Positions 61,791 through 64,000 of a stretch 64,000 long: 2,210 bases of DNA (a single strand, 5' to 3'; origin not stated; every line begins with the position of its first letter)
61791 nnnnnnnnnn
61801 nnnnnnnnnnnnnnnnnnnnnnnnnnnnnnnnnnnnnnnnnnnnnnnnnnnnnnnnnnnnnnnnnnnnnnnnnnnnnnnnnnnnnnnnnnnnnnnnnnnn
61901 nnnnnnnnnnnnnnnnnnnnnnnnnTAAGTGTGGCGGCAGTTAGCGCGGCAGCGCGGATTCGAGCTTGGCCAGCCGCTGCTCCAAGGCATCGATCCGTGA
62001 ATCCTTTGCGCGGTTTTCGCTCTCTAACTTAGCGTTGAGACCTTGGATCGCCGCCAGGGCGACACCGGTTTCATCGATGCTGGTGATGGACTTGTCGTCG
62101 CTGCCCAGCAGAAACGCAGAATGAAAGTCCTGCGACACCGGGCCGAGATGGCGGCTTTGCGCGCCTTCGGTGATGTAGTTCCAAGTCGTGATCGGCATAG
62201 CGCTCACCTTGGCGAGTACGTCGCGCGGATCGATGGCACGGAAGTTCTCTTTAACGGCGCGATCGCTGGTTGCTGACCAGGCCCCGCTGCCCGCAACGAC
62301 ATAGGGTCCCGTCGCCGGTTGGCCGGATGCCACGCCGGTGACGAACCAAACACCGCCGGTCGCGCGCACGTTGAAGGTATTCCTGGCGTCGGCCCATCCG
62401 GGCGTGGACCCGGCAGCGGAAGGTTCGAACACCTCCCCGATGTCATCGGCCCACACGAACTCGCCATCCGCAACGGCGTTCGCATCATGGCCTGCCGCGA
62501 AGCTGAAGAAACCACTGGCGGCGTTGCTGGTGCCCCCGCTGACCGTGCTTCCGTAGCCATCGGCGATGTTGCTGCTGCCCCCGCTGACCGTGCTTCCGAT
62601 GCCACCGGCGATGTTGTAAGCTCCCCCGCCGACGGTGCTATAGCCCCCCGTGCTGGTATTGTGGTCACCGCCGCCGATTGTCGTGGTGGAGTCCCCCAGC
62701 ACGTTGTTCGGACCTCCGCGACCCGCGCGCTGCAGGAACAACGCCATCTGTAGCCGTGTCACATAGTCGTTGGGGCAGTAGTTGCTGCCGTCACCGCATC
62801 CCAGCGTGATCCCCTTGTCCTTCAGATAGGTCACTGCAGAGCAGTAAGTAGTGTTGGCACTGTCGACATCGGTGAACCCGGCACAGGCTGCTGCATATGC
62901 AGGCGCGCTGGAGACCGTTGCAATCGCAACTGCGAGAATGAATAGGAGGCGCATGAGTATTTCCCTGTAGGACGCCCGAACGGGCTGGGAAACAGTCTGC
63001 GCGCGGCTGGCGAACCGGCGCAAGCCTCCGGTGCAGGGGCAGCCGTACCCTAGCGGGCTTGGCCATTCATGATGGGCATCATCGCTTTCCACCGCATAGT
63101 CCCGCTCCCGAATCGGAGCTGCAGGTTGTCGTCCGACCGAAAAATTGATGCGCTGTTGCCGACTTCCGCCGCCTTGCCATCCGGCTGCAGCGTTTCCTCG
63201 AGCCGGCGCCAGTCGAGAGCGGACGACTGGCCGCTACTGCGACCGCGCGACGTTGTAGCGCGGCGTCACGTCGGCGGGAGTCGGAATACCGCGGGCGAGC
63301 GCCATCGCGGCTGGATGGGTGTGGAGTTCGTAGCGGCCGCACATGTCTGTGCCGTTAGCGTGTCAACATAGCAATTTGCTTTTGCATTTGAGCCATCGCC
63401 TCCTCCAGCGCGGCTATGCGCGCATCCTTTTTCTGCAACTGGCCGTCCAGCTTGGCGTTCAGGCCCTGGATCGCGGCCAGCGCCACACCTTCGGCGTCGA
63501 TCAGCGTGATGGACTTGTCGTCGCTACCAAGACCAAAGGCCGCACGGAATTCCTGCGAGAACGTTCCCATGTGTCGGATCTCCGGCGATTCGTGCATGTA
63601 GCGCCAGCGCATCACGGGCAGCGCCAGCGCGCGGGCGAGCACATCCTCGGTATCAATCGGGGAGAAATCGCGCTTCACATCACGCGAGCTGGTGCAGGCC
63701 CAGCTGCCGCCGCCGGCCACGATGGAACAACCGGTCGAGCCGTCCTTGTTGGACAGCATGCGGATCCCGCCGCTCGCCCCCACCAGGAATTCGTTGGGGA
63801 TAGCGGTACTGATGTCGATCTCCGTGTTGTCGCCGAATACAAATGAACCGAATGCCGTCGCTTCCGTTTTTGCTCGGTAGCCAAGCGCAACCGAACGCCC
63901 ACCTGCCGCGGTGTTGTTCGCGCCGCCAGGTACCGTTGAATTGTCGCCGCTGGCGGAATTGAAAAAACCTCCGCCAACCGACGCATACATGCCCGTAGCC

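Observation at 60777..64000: Tandem array of SLH-anchored, S74-chaperoned fibre proteins in a diderm proteobacterium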

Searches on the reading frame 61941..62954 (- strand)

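Call 3: search_protein_families(library=pfam, proteins=[window:61941-62954:-], max_evalue=1)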
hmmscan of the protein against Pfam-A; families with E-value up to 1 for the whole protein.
window:61941-62954:- (337 aa): 7 families
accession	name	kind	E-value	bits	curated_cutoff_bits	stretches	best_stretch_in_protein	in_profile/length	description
PF13884.11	Peptidase_S74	-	7.5e-10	39.4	22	1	230-281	1-53/58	Chaperone of endosialidase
PF00395.25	SLH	-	0.00084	19.7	20.8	1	27-71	2-44/44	S-layer homology domain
PF21300.2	LbR_Ice_bind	-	0.00089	19.8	30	1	79-159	9-87/97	Grass antifreeze beta roll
PF18792.6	UspA1_rep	-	0.0057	17.2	27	2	121-133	1-13/13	Ubiquitous surface protein adhesin repeat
PF23991.1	DUF7310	-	0.059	14.3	40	1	307-335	25-53/83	Coiled-coil region of unknown function (DUF7310)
PF18535.6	Gal11_ABD1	-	0.072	13.6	31.8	1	243-273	22-54/82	Gal11 activator-binding domain (ABD1)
PF16808.10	PKcGMP_CC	-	0.42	10.7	35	1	315-330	4-19/35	Coiled-coil N-terminus of cGMP-dependent protein kinase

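Call 4: search_protein_families(library=ncbifam, proteins=[window:61941-62954:-], max_evalue=1)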
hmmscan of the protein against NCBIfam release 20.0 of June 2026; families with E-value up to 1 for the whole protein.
window:61941-62954:- (337 aa): 1 family
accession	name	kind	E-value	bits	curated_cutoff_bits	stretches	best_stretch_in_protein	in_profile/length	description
NF048001.1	GTP_morpho_1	equivalog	0.075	12.8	50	1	307-337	12-42/70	GTA head formation protein, RCAP_rcc01685 family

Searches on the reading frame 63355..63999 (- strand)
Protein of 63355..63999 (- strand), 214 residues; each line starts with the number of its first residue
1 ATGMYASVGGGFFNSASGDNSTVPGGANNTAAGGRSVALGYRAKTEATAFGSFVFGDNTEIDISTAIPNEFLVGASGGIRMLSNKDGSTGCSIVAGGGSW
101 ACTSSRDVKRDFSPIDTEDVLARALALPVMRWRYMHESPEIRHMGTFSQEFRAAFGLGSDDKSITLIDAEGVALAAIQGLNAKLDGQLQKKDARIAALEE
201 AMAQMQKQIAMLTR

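Call 3: search_protein_families(library=pfam, proteins=[window:63355-63999:-], max_evalue=1)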
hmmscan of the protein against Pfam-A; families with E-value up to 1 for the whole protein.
window:63355-63999:- (214 aa): 4 families
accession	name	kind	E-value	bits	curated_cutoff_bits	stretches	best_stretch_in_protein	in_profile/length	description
PF13884.11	Peptidase_S74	-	5.7e-07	30.2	22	1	104-155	1-53/58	Chaperone of endosialidase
PF16808.10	PKcGMP_CC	-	0.039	14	35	1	188-209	3-24/35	Coiled-coil N-terminus of cGMP-dependent protein kinase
PF25526.1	LIP-1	-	0.057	13.2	34.1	1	176-209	91-124/250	Liprin-alpha-like coiled coil domain 2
PF05658.19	YadA_head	-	0.14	13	25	1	26-43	10-27/27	YadA head domain repeat (2 copies)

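Call 4: search_protein_families(library=ncbifam, proteins=[window:63355-63999:-], max_evalue=1)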
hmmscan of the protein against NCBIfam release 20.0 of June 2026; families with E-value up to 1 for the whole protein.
window:63355-63999:- (214 aa): 1 family
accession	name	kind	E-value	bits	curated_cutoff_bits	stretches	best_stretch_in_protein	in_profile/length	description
NF052320.1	Cbp1_fam_LP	subfamily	0.012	15.1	90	1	174-213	118-157/286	Cbp1 family collagen-binding glycoprotein adhesin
